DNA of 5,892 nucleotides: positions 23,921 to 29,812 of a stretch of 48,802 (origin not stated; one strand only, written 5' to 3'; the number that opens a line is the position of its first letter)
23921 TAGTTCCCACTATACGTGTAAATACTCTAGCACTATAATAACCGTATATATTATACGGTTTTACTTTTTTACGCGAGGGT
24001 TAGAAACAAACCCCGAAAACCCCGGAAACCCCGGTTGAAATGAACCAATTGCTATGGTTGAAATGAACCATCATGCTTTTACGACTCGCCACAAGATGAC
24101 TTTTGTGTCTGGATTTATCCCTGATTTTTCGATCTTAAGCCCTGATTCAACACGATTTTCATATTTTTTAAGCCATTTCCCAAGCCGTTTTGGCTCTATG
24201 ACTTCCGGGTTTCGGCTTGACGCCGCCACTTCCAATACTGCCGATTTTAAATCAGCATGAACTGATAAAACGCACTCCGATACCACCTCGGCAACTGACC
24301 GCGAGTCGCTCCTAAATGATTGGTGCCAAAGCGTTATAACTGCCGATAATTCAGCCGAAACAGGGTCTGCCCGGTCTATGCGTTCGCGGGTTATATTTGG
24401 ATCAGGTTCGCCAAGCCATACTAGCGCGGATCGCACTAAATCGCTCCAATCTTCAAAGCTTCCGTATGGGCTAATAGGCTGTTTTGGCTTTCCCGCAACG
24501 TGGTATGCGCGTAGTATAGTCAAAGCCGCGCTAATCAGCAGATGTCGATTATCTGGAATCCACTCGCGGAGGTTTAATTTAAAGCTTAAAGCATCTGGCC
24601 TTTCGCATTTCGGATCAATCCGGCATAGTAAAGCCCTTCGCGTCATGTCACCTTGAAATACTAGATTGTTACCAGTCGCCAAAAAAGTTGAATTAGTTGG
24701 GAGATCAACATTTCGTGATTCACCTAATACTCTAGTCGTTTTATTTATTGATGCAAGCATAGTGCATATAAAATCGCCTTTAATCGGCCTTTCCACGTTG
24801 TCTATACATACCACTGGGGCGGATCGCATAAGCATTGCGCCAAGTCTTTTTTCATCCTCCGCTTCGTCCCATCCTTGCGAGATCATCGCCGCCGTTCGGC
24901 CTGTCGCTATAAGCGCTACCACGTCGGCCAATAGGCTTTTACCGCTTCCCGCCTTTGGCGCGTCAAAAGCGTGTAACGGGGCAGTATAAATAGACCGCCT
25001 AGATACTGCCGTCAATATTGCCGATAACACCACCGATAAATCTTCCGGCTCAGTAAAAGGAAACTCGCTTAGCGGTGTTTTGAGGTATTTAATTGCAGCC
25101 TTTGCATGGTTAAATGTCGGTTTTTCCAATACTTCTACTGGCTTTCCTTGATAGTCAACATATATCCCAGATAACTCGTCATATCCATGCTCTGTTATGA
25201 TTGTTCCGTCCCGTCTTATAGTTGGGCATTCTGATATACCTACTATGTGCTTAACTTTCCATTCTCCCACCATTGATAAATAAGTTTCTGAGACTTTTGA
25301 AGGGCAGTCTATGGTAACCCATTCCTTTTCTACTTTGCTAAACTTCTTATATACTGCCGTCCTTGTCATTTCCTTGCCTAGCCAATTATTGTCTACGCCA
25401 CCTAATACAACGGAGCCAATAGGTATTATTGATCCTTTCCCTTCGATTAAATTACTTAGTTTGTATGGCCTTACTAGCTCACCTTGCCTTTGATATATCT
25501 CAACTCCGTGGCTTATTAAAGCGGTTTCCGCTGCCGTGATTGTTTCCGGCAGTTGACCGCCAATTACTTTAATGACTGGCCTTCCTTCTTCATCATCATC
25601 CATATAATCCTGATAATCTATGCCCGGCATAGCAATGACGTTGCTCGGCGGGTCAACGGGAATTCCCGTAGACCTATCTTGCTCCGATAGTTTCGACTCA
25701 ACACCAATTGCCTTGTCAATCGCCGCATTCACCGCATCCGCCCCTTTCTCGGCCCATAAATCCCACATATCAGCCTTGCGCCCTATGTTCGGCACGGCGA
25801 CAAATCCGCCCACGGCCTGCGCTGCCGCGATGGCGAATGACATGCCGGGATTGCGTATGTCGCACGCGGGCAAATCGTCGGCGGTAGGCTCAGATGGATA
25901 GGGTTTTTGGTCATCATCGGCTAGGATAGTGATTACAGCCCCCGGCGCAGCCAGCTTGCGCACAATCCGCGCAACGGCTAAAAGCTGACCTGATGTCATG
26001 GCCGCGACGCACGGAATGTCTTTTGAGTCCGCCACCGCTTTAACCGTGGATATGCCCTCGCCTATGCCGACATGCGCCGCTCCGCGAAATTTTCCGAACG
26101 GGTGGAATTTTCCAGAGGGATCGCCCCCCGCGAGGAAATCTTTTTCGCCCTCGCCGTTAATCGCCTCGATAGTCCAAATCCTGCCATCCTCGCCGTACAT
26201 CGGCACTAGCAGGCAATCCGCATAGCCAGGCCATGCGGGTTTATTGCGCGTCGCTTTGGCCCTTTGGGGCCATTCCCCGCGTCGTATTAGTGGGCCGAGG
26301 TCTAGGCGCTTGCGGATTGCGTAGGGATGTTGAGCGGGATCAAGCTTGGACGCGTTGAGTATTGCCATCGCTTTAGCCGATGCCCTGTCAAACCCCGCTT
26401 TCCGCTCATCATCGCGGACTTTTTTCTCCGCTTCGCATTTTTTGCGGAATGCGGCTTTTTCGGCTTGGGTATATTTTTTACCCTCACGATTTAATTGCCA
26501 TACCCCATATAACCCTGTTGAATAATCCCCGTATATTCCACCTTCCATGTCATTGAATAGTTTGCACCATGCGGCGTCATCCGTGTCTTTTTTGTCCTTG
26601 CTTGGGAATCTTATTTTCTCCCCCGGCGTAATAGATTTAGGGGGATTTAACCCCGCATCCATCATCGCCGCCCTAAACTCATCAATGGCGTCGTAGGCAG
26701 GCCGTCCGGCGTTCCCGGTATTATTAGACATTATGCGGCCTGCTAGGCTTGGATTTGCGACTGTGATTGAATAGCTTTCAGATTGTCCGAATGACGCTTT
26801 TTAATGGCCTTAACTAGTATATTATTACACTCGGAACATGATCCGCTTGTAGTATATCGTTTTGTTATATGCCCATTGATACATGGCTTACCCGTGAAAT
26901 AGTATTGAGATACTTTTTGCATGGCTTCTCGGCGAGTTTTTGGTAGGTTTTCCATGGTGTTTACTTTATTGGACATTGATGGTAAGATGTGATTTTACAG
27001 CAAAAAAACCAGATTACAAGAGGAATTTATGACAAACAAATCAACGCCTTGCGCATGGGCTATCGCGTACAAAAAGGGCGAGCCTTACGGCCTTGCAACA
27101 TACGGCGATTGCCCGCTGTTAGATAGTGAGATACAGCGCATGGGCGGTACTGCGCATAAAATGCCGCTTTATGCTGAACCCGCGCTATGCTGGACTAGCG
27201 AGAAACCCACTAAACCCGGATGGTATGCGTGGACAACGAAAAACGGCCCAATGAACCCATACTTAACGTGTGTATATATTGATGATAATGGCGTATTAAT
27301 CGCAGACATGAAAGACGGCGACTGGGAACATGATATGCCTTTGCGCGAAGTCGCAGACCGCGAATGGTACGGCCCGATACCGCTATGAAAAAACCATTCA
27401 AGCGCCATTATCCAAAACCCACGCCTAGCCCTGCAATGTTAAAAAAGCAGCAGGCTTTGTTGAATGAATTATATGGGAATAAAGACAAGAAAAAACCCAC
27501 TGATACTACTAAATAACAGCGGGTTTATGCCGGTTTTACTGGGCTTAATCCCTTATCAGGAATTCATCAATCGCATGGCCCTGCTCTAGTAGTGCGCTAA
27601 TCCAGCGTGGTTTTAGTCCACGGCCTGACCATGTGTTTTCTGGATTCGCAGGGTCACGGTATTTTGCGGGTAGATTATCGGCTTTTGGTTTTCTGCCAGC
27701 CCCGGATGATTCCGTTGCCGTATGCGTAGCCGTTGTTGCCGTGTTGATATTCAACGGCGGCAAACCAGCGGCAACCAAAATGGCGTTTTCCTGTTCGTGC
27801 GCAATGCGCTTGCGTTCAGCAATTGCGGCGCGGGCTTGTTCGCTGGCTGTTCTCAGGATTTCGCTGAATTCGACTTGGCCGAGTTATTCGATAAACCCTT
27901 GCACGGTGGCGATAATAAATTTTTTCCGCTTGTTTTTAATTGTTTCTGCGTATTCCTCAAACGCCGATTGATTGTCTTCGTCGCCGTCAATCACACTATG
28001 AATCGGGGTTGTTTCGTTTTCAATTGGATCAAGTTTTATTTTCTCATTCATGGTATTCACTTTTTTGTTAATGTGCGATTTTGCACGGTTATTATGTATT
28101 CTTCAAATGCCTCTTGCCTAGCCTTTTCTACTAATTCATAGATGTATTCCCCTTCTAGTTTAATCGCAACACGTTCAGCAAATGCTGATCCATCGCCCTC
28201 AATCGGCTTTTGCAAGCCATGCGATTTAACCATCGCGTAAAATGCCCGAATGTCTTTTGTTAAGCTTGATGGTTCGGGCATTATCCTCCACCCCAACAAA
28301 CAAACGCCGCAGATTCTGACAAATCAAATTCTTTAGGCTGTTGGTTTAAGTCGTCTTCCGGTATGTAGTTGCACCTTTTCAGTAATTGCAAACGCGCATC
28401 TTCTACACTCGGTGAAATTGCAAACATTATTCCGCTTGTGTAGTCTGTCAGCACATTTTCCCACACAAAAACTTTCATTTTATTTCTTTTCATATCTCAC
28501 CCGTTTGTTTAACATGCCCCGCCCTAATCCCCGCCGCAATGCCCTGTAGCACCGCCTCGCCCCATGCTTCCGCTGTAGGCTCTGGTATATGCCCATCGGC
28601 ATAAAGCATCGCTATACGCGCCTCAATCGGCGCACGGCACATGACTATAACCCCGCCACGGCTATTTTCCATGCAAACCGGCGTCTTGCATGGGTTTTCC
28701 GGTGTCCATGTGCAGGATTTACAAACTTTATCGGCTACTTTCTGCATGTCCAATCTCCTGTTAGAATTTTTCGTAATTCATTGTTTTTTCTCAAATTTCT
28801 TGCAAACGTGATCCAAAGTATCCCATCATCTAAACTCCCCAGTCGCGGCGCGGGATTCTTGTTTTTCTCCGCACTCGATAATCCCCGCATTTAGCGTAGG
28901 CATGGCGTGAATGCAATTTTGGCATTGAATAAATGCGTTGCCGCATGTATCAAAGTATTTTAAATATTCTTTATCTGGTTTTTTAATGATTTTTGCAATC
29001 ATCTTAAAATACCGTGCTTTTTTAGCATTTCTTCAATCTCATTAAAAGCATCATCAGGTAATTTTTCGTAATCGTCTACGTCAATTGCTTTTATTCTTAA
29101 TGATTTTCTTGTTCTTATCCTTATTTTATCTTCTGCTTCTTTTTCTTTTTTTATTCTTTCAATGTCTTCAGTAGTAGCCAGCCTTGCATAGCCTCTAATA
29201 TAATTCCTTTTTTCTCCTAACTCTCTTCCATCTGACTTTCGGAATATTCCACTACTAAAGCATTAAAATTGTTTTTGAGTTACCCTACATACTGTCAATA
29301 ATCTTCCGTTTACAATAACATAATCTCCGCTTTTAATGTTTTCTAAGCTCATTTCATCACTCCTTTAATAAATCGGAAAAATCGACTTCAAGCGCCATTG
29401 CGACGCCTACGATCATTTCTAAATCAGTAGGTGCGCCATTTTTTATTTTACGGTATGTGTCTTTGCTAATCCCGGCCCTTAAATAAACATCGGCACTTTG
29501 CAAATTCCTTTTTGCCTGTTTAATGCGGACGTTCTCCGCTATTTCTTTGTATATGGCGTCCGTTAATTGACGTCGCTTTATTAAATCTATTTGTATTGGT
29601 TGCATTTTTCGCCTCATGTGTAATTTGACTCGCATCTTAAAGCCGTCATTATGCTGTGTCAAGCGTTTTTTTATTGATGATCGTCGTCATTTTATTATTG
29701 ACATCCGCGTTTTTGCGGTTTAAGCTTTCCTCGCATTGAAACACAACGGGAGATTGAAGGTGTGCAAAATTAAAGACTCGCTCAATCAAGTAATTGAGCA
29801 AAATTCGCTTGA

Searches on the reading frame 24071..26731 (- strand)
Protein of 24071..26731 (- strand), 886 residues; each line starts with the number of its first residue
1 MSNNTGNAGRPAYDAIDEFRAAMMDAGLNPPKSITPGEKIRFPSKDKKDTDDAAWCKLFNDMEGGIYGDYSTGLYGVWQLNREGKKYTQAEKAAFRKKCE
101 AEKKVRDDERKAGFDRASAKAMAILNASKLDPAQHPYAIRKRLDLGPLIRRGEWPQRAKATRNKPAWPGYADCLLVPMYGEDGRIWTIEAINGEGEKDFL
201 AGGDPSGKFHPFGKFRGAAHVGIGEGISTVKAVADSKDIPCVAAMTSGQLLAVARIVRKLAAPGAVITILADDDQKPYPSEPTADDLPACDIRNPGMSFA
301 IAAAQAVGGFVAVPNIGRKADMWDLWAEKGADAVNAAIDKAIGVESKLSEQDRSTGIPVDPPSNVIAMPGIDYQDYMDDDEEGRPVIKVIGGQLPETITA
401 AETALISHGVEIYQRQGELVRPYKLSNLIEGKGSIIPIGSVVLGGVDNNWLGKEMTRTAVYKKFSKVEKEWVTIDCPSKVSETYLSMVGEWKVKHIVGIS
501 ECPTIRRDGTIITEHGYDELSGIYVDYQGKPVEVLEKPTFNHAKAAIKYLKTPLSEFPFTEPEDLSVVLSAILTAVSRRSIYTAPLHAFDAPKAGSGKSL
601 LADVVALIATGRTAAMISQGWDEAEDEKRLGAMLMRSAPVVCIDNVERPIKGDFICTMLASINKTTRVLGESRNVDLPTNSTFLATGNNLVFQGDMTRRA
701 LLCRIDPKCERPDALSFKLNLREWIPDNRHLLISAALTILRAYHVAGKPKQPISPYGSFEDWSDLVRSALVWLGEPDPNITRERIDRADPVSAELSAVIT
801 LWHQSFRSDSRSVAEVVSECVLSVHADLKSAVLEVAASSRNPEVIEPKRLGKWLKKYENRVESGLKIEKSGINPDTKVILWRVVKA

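Call 7: search_protein_families(library=pfam, max_evalue=0.1, proteins=[window:24071-26731:-])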
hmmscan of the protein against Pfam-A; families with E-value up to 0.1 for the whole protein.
window:24071-26731:- (886 aa): 1 family
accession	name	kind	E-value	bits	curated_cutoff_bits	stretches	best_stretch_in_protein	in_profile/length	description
PF13362.12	Toprim_3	-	0.013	16.4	27.2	1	221-298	2-58/95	Toprim domain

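Call 8: search_protein_families(library=phrogs, max_evalue=0.01, proteins=[window:24071-26731:-])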
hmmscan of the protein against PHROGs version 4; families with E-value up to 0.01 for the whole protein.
window:24071-26731:- (886 aa): 6 families
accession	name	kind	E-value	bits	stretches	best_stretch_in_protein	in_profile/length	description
phrog_29234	-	unknown function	2e-128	430.8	1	367-873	339-853/887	-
phrog_10537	-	unknown function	9.8e-37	127.3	1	497-863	826-1197/1229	-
phrog_2249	-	DNA, RNA and nucleotide metabolism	1.1e-34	121.2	1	71-344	65-325/802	DNA primase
phrog_19930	-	DNA, RNA and nucleotide metabolism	3.2e-30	106.1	1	462-885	450-860/865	DNA polymerase/primase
phrog_35358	-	DNA, RNA and nucleotide metabolism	1.6e-18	67.1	1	72-317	70-322/968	DNA primase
phrog_1139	-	DNA, RNA and nucleotide metabolism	7.6e-05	21.9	1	193-337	147-283/895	DNA primase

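Call 13: search_dna_similar(query=window:24071-26731:-, collection=phages, mode=protein, max_rows=25)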
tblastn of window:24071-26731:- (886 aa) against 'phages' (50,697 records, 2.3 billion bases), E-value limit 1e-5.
Records with a match: 101; places in all: 101; records where one place covers at least 80% of the query: 0.
Best place of each record, by identity: <60% 101.
By first word of the organism name: Caulobacter 39; Xanthomonas 10; Brevundimonas 8; Escherichia 7; Caudoviricetes 4; Pseudomonas 4; Actinoplanes 2; Ruegeria 2; Achromobacter 2; Bertelyvirus 2; and 17 more.
By host as written in the record: Caulobacter vibrioides CB15 22; - 8; Xanthomonas campestris pv. campestris GBBC 1419 8; Brevundimonas pondensis LVF1 6; Caulobacter crescentus 6; Caulobacter vibrioides 6; Caulobacter crescentus NA1000 6; Escherichia coli 4; and 28 more.
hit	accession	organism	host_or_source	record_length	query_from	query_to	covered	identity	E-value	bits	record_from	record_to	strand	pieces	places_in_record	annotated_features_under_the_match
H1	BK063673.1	Caudoviricetes sp. vir525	Methanosarcinales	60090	412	886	54%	29.1%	6e-44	179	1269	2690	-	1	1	hypothetical protein (x2)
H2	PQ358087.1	Phage TPWB-08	Tabanus par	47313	476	883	46%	27.1%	6e-32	141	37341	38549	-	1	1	hypothetical protein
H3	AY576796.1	Actinoplanes phage phiAsp2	-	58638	380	766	44%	28.4%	1e-26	124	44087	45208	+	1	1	pas55: Pas55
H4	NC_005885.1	Actinoplanes phage phiAsp2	Actinoplanes sp. SN223/29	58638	380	766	44%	28.4%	1e-26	124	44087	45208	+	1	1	Pas55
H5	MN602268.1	Bacteriophage DSS3_MAL1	-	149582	446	861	47%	24.8%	1e-25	120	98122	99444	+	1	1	hypothetical protein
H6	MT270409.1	Phaeobacter phage MD18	Phaeobacter inhibens DSM 17395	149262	439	861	48%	24.2%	1e-23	114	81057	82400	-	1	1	hypothetical protein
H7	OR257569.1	Ruegeria phage RpAliso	Ruegeria pomeroyi DSS-3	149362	439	861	48%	23.4%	6e-21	105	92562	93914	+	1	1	hypothetical protein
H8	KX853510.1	Virus Rctr197k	enrichment culture DAMO/AAA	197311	496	770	31%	31.9%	4e-31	138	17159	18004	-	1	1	putative ATPase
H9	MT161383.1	Xanthomonas phage FoX3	Xanthomonas campestris pv. campestris ...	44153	5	335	37%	26.2%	5e-10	70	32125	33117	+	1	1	DNA primase | hypothetical protein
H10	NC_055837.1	Xanthomonas phage FoX3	Xanthomonas campestris pv. campestris ...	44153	5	335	37%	26.2%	5e-10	70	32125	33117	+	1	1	DNA primase | transcriptional repressor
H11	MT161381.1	Xanthomonas phage FoX1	Xanthomonas campestris pv. campestris ...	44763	6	335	37%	26.3%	3e-9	67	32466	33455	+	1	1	DNA primase | hypothetical protein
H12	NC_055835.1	Xanthomonas phage FoX1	Xanthomonas campestris pv. campestris ...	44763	6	335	37%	26.3%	3e-9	67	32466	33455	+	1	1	DNA primase | endonuclease VII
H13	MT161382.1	Xanthomonas phage FoX2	Xanthomonas campestris pv. campestris ...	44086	16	334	36%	27.2%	6e-10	69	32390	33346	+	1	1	putative DNA primase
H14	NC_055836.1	Xanthomonas phage FoX2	Xanthomonas campestris pv. campestris ...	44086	16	334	36%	27.2%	6e-10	69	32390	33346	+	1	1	DNA primase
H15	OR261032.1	Aeromonas phage ST4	Aeromonas hydrophila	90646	14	342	37%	26.3%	2e-10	71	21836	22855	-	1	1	DNA primase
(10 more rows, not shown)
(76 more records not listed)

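Call 14: find_related_loci(query=window:24071-26731:-, collection=viral_contigs, flank=6000)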
Query window:24071-26731:- (886 aa) in viral_contigs; peptide patterns used: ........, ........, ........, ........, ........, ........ (x = any residue, [..] = any of these).
5 stretches matched a pattern, but none encodes a relative of the query by tblastn (E <= 1e-3).

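Call 15: find_homologous_proteins(query=window:24071-26731:-, max_evalue=1e-20)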
Query window:24071-26731:- (886 aa): 7 proteins with E <= 1e-20 among 8000 candidates.
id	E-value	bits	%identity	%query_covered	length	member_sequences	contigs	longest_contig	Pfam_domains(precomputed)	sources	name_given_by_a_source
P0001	0.0e+0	2030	100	100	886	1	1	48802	-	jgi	jgi:putative DNA primase/helicase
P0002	3.2e-180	619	71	43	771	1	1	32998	PF05272.18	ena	-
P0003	9.9e-100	353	41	55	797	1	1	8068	-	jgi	jgi:hypothetical protein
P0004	2.3e-77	279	47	37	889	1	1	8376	PF13362.13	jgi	jgi:phage/plasmid primase-like uncharacterized protein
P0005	2.2e-76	275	47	37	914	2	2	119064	PF06048.18,PF13362.13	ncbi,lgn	-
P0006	1.9e-68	249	45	37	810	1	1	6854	PF13148.12,PF13362.13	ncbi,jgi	jgi:putative DNA primase/helicase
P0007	5.4e-36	142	41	28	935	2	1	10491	PF19263.6,PF13362.13,PF08706.17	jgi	jgi:putative DNA primase/helicase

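Call 16: find_encoding_contigs(protein=P0002, flank=10000, max_places=3)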
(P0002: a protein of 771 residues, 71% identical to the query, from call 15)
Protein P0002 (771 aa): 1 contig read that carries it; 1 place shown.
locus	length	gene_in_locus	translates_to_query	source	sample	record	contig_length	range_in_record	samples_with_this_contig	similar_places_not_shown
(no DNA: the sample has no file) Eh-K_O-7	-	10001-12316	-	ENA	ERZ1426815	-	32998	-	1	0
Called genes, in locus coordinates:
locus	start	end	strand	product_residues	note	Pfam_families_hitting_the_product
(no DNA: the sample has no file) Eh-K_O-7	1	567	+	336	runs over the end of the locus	PF21722:Gly_rich_2 (weak)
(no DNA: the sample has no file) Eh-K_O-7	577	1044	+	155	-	-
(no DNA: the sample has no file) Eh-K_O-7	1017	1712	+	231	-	PF18911:PKD_4, PF00801:PKD (faint)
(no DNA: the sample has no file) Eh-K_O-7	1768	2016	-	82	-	-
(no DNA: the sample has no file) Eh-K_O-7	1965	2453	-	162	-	-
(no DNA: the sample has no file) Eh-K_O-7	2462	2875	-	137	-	PF11672:DUF3268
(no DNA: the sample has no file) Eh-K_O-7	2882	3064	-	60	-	-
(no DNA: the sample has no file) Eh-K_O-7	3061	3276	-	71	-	-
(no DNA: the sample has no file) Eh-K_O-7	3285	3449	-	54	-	-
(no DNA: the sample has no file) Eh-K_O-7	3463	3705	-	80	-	-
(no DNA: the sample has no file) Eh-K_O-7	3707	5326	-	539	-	-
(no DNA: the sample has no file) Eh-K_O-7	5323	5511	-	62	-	-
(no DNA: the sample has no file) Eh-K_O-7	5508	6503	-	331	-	PF03837:RecT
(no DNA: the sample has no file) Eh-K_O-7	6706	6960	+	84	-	-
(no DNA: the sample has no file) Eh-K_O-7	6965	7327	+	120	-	-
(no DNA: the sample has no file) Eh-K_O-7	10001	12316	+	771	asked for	PF05272:VapE-like_dom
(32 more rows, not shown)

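Call 17: find_encoding_contigs(protein=P0003, flank=10000, max_places=3)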
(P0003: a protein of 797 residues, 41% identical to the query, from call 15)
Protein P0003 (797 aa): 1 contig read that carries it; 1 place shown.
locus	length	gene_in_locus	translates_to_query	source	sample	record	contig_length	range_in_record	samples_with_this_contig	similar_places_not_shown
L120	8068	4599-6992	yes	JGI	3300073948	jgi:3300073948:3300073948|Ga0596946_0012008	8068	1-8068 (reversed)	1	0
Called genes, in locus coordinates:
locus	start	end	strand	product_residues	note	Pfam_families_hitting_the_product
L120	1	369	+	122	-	?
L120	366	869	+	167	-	-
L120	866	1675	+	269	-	PF13479:AAA_24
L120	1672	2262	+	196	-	-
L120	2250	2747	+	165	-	-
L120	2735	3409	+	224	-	-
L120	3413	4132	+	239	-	-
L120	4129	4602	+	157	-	-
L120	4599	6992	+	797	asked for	-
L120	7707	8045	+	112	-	-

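Call 33: search_solved_structures(query=window:24071-26731:-, max_evalue=1)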
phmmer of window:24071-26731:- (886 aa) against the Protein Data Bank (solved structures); distinct sequences matched with E-value up to 1: 0.

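Call 57: search_protein_families(library=ncbifam, max_evalue=1, proteins=[window:24071-26731:-])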
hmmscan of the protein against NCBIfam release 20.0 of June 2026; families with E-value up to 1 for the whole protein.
window:24071-26731:- (886 aa): 1 family
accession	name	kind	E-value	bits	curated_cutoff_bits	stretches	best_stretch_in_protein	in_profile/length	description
NF010561.0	PRK13956.1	equivalog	0.071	12.9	223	1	397-480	38-118/147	dUTP diphosphatase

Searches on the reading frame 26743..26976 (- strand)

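Call 7: search_protein_families(library=pfam, max_evalue=0.1, proteins=[window:26743-26976:-])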
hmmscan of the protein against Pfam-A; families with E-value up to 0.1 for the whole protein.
window:26743-26976:- (77 aa): 0 families

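Call 8: search_protein_families(library=phrogs, max_evalue=0.01, proteins=[window:26743-26976:-])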
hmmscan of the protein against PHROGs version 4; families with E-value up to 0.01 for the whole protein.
window:26743-26976:- (77 aa): 4 families
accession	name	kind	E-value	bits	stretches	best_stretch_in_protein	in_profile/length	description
phrog_1081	-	unknown function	2e-14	54.3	1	14-73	5-64/67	-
phrog_15231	-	unknown function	1.5e-07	32.8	1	13-61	89-136/138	-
phrog_1035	-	DNA, RNA and nucleotide metabolism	1.8e-07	32.3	1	4-64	40-109/271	endonuclease VII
phrog_23777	-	unknown function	2.9e-05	25.4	1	24-65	9-50/75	-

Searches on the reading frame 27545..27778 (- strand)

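Call 32: search_protein_families(library=pfam, max_evalue=0.01, proteins=[window:27545-27778:-])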
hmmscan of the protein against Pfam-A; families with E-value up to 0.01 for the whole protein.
window:27545-27778:- (77 aa): 1 family
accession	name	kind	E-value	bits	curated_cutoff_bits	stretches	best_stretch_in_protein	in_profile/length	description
PF00816.26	Histone_HNS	-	1.4e-19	70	25.6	1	38-75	1-38/38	H-NS histone C-terminal domain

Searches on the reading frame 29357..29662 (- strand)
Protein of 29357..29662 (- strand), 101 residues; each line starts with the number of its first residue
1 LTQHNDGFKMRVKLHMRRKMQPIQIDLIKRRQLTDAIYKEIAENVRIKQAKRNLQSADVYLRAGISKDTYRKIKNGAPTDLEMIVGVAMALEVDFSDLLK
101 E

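Call 32: search_protein_families(library=pfam, max_evalue=0.01, proteins=[window:29357-29662:-])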
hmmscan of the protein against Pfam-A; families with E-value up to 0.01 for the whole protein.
window:29357-29662:- (101 aa): 2 families
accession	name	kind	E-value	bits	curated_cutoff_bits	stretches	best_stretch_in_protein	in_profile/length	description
PF01381.28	HTH_3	-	7.8e-05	23.1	23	1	51-98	7-55/55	Helix-turn-helix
PF13443.12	HTH_26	-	9.4e-05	23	22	1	50-100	7-59/63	Cro/C1-type HTH DNA-binding domain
